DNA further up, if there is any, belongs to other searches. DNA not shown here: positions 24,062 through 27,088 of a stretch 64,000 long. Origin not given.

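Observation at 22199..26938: Acyl-CoA synthetase translationally coupled to a stand-alone cytoplasmic molybdopterin oxidoreductase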

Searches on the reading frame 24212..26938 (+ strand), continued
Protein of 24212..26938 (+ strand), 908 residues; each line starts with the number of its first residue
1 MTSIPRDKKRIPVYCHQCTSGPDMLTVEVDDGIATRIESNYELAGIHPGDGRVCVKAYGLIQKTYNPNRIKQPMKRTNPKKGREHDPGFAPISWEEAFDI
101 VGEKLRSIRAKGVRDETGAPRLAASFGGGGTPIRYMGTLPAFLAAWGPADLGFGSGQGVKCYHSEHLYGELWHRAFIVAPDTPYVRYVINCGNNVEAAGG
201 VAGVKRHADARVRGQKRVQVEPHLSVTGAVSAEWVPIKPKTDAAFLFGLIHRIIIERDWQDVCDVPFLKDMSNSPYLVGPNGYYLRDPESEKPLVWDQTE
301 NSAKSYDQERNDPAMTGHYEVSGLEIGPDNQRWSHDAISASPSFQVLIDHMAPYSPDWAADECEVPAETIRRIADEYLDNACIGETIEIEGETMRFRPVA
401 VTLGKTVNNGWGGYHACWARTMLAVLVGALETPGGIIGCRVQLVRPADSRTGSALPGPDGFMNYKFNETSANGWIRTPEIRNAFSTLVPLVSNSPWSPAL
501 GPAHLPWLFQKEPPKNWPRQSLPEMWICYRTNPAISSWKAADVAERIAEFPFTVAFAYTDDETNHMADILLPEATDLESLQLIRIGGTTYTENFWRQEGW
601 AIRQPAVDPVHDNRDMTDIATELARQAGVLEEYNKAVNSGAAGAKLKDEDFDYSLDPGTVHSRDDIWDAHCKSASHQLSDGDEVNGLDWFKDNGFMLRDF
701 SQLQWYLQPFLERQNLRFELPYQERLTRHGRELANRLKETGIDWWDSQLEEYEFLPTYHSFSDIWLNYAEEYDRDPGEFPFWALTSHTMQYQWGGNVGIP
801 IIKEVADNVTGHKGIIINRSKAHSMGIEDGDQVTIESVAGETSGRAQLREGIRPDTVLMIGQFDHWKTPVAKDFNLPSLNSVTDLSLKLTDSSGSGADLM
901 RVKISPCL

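Call 17: search_protein_representatives(protein=window:24212-26938:+)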
Query: 908 residues. Proteins with E-value up to 0.001 (for the whole library): 3667; up to 1e-10: 1552; up to 1e-30: 408. The best 150 are listed.
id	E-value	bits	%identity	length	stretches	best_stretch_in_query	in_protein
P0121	0.0e+00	1207.9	57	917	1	4-904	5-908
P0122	5.9e-267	905.0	48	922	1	5-904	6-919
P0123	5.2e-245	832.3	46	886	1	5-904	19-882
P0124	9.3e-235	798.4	46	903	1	8-905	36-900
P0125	4.8e-204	696.7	42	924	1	10-904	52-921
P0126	6.7e-201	686.3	65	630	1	348-781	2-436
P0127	1.0e-193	662.5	48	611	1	306-906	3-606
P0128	6.3e-169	580.5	48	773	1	91-729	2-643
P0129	3.8e-162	558.1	38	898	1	11-904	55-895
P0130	3.0e-158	545.2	55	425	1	487-904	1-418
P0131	7.8e-155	533.9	57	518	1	99-523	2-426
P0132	1.2e-152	526.6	61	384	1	9-384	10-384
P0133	3.0e-151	522.0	39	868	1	10-892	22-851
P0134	2.7e-140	485.7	39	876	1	9-894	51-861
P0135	2.8e-134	465.8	51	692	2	7-304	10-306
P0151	3.0e-95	336.6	35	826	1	5-875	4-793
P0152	1.8e-94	334.1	35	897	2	11-441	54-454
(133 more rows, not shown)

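Call 20: list_cluster_members(proteins=[P0121, P0122, P0123, P0124, P0125, P0129, P0133, P0134, P0151, P0152])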
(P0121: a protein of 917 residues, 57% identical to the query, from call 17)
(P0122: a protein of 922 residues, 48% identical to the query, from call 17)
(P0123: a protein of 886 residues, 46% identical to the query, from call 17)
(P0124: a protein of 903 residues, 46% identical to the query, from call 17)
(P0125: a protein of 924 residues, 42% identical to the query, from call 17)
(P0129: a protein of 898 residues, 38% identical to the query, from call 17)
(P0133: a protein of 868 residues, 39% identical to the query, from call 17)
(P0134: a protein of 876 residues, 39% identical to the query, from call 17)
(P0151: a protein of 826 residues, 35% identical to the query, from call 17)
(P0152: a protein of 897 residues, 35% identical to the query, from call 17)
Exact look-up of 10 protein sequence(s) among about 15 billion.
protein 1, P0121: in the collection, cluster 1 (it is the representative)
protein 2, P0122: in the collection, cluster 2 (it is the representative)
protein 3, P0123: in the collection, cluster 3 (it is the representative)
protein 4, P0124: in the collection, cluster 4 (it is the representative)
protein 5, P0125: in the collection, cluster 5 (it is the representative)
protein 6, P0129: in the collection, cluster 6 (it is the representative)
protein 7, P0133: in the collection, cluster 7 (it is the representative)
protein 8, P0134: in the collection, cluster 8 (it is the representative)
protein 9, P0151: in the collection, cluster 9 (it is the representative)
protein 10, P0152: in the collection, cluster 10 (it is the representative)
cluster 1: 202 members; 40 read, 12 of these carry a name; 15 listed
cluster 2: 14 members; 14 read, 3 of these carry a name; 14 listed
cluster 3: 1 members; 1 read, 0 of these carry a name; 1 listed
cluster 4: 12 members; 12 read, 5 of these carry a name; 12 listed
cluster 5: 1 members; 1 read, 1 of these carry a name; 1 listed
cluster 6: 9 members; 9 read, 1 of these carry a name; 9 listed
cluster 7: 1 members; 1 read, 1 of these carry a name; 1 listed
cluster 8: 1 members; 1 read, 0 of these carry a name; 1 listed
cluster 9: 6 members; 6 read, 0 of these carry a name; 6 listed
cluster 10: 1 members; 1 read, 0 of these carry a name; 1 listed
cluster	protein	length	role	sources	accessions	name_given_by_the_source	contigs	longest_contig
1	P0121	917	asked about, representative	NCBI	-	-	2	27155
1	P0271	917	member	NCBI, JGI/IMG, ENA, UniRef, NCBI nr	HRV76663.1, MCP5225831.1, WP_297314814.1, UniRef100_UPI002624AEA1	MAG TPA: molybdopterin-dependent oxidoreductase [Thauera sp.] | molybdopterin-dependent oxidoreductase n=1 Tax=Thauera sp. TaxID=1905334 ... | molybdopterin-dependent oxidoreductase [Thauera sp.]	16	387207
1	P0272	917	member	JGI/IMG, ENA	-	phenylacetyl-CoA:acceptor oxidoreductase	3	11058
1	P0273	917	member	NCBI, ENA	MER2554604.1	MAG: molybdopterin-dependent oxidoreductase [Thauera sp.]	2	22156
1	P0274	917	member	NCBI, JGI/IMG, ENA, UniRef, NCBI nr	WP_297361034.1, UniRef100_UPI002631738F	molybdopterin-dependent oxidoreductase [Thauera sp.] | phenylacetyl-CoA:acceptor oxidoreductase | molybdopterin-dependent oxidoreductase n=1 Tax=Thauera sp. TaxID=1905334 ...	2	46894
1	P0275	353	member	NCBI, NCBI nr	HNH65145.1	MAG TPA: molybdopterin dinucleotide binding domain-containing protein, partial [Thauera ... | molybdopterin dinucleotide binding domain-containing protein [Thauera aminoaromatica]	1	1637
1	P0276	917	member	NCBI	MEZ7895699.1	MAG: molybdopterin-dependent oxidoreductase [Thauera sp.]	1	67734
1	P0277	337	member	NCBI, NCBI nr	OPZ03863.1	MAG: putative dimethyl sulfoxide reductase chain YnfF precursor [Alphaproteobacteria ...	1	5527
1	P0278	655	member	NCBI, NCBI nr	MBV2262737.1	MAG: molybdopterin-dependent oxidoreductase, partial [Thauera sp.] | molybdopterin-dependent oxidoreductase [Thauera sp.]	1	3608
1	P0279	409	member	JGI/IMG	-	phenylacetyl-CoA:acceptor oxidoreductase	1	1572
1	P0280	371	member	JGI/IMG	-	phenylacetyl-CoA:acceptor oxidoreductase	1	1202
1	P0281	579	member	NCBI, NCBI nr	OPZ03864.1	MAG: Polysulfide reductase chain A precursor [Alphaproteobacteria bacterium ADurb.BinA305]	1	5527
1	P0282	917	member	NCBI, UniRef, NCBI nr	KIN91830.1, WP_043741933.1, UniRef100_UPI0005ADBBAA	molybdopterin-dependent oxidoreductase [Thauera sp. SWB20] | molybdopterin-dependent oxidoreductase n=1 Tax=Thauera sp. SWB20 TaxID=1572758 ...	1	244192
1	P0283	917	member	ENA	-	-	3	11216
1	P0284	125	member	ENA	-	-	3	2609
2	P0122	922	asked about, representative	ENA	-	-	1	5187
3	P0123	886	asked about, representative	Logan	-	-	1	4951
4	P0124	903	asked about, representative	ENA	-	-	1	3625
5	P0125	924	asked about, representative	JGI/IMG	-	phenylacetyl-CoA:acceptor oxidoreductase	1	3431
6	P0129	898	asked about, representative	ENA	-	-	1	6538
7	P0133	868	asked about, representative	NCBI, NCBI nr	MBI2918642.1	MAG: molybdopterin-dependent oxidoreductase [Chloroflexi bacterium] | molybdopterin-dependent oxidoreductase [Chloroflexota bacterium]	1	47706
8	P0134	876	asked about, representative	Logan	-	-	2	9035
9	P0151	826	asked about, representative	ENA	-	-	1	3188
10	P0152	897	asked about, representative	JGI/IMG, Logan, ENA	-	-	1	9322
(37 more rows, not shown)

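Call 21: find_encoding_contigs(protein=P0271, flank=10000, max_places=2)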
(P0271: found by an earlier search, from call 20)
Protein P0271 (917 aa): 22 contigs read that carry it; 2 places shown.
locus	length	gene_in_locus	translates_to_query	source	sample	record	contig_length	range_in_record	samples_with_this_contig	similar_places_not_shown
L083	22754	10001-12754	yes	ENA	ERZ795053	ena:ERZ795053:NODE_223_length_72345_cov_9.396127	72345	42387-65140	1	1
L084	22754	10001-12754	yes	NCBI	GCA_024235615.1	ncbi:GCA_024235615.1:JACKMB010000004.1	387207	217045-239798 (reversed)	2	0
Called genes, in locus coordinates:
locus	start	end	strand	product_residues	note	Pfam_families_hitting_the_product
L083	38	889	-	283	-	PF00119:ATP-synt_A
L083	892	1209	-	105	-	PF03899:ATP-synt_I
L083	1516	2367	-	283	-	PF02195:ParB_N, PF17762:HTH_ParB, PF23552:ParB_C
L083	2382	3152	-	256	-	PF00142:Fer4_NifH, PF01656:CbiA, PF02374:ArsA_ATPase (weak), PF06564:CBP_BcsQ, PF09140:MipZ, PF10609:ParA, PF13614:AAA_31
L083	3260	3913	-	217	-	PF02527:GidB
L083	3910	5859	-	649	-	PF01134:GIDA, PF12831:FAD_oxidored, PF21680:GIDA_C_1st, PF13932:SAM_GIDA_C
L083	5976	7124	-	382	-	PF00126:HTH_1, PF12974:Phosphonate-bd (weak), PF13531:SBP_bac_11, PF12727:PBP_like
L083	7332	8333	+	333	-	PF02625:XdhC_CoxI, PF13478:XdhC_C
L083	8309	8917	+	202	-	PF12804:NTP_transf_3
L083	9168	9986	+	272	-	PF02634:FdhD-NarQ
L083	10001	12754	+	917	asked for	PF00384:Molybdopterin, PF01568:Molydop_binding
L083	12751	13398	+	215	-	PF13237:Fer4_10 (faint), PF12838:Fer4_7 (weak), PF13187:Fer4_9 (weak), PF13247:Fer4_11, PF12838:Fer4_7 (weak), PF12797:Fer4_2 (weak), PF00037:Fer4 (weak), PF12837:Fer4_6 (weak), +2 more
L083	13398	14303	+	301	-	-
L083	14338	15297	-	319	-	PF07848:PaaX, PF20803:PaaX_M, PF08223:PaaX_C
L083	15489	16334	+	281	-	PF12849:PBP_like_2, PF01547:SBP_bac_1 (faint), PF13531:SBP_bac_11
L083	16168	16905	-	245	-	-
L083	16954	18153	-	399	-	PF00042:Globin, PF00175:NAD_binding_1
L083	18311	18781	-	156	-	PF12840:HTH_20 (weak), PF13404:HTH_AsnC-type, PF13412:HTH_24, PF13545:HTH_Crp_2 (faint), PF01047:MarR (weak), PF08279:HTH_11 (faint), PF09339:HTH_IclR (faint), PF01037:AsnC_trans_reg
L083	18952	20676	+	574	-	PF00682:HMGL-like, PF22615:IPMS_D2, PF08502:LeuA_dimer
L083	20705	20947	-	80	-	-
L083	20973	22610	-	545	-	PF01326:PPDK_N, PF00391:PEP-utilizers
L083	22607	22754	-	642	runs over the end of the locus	PF01865:PhoU_div (weak)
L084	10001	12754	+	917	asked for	PF00384:Molybdopterin, PF01568:Molydop_binding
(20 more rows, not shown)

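Call 24: search_protein_families(library=pfam, proteins=[L045:16244-18631:+, L080:14339-15841:+, L041:9456-9932:+, L062:6625-7860:-, L066:15378-17360:-, L062:5911-6471:-], max_evalue=0.01)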
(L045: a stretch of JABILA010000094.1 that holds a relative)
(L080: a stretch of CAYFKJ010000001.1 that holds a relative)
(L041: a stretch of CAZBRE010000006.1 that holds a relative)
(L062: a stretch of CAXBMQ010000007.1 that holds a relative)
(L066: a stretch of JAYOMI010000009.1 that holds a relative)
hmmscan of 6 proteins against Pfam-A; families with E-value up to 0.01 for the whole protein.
L045:16244-18631:+ (795 aa): 3 families
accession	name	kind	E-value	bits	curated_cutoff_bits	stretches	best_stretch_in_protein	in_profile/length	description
PF02738.23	MoCoBD_1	-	1.3e-76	257.3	27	1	168-412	2-244/244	Molybdopterin cofactor-binding domain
PF20256.3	MoCoBD_2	-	5.1e-68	230.1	27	1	438-722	3-283/283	Molybdopterin cofactor-binding domain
PF01315.27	Ald_Xan_dh_C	-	3.1e-25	89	31.3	1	46-151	1-110/110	Aldehyde oxidase and xanthine dehydrogenase, a/b hammerhead domain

L080:14339-15841:+ (500 aa): 2 families
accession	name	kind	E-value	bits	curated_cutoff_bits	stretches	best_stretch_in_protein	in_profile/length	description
PF14535.12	AMP-binding_C_2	-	6.4e-23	81.3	25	1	405-498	1-96/96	AMP-binding enzyme C-terminal domain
PF00501.34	AMP-binding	-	4.6e-17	62.3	29.9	1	144-356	160-375/384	AMP-binding enzyme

L041:9456-9932:+ (158 aa): 2 families
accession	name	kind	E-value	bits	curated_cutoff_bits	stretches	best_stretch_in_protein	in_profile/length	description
PF22636.2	FlK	-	2.2e-32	111.7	27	1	38-139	1-102/103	Fluoroacetyl-CoA-specific thioesterase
PF03061.28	4HBT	-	6e-05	23.7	20.6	1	63-123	13-73/79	Thioesterase superfamily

L062:6625-7860:- (411 aa): 2 families
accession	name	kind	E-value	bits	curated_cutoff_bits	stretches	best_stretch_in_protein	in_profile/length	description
PF01717.24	Meth_synt_2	-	3.8e-35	122.1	21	1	75-404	1-322/324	Cobalamin-independent synthase, Catalytic domain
PF08267.18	Meth_synt_1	-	0.0058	16.6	27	1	203-300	146-244/313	Cobalamin-independent synthase, N-terminal domain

L066:15378-17360:- (660 aa): 1 family
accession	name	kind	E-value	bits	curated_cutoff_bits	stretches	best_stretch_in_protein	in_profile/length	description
PF05787.19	PhoX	-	2.2e-168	562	24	1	86-620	2-515/515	Alkaline phosphatase PhoX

L062:5911-6471:- (186 aa): 1 family
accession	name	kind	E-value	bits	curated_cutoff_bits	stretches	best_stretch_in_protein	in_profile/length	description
PF10979.13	DUF2786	-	0.0014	19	23.9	1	12-40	9-37/40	Protein of unknown function (DUF2786)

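Call 30: search_protein_families(library=ncbifam, proteins=[L041:9456-9932:+], max_evalue=1e-10)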
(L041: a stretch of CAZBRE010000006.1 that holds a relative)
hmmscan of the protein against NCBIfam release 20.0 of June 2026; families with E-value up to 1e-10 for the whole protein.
L041:9456-9932:+ (158 aa): 0 families

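Call 41: predict_structure(alignment_id=A1)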
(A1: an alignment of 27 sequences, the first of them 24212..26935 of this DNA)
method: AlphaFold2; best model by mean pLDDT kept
length: 908 residues; sequences in the alignment: 27
mean_pLDDT: 67.2   pTM: 0.70
mean pLDDT of the five models: 67.2, 61.8, 60.4, 59.4, 59.2
residues with pLDDT >= 90: 172; 70-90: 278; 50-70: 217; < 50: 241
segments of 3 or more residues with pLDDT < 50: 1-5, 18-21, 67-73, 78-88, 127-132, 152-181, 194-199, 210-231, 408-410, 431-448, 478-512, 531-540, 559-563, 588-592, 786-813, 860-898
pLDDT, mean of each block of 10 residues (from residue 1): 54 56 63 63 57 51 51 50 47 81 92 79 61 65 80 43 42 40 66 52 64 38 38 68 89 96 91 93 94 94 90 94 92 94 97 95 90 93 83 80 55 73 79 31 38 74 63 59 41 37 37 52 71 39 57 66 58 59 62 65 66 76 92 91 81 94 92 90 91 79 71 81 82 75 66 80 64 75 52 30 41 64 86 71 69 63 33 35 32 41 78
secondary structure, 60 per line:
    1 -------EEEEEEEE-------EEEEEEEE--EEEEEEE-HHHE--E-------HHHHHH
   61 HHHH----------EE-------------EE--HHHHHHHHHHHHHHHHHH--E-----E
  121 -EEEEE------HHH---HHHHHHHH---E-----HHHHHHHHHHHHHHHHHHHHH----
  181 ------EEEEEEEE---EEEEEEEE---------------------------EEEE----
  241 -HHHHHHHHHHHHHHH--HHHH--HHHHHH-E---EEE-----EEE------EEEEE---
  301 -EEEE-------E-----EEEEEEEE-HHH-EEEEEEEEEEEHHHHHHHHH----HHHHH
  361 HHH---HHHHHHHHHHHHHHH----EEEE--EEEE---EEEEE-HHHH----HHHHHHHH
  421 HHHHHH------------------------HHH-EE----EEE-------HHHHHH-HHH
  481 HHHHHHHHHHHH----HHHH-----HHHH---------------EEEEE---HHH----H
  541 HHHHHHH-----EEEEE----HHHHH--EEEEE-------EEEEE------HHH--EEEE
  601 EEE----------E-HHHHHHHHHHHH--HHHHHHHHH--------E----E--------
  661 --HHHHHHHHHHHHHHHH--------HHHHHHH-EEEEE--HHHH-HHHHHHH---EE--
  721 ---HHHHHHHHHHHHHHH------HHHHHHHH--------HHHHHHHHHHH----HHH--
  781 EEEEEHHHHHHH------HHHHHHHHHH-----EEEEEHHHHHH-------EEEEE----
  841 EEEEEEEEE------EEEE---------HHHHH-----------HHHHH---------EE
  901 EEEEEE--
elements in order (helices of 4 or more, strands of 3 or more residues): E8-15 E23-30 E33-39 H55-64 H94-111 E122-126 H139-146 H156-176 E187-194 E198-205 E233-236 H242-256 H259-262 H265-270 E276-278 E284-286 E293-297 E302-305 E319-326 E332-342 H343-351 H356-363 H367-381 E386-389 E392-395 E399-403 H405-408 H413-426 E461-463 H471-476 H478-492 H497-500 H506-509 E525-529 H540-547 E553-557 H562-566 E569-573 E581-585 E597-603 H616-627 H630-638 H663-678 H687-693 E695-699 H702-705 H707-713 H724-738 H745-752 H761-771 E781-785 H786-792 H799-808 E814-818 H819-824 E832-836 E841-849 E856-859 H869-873 H885-889 E899-906
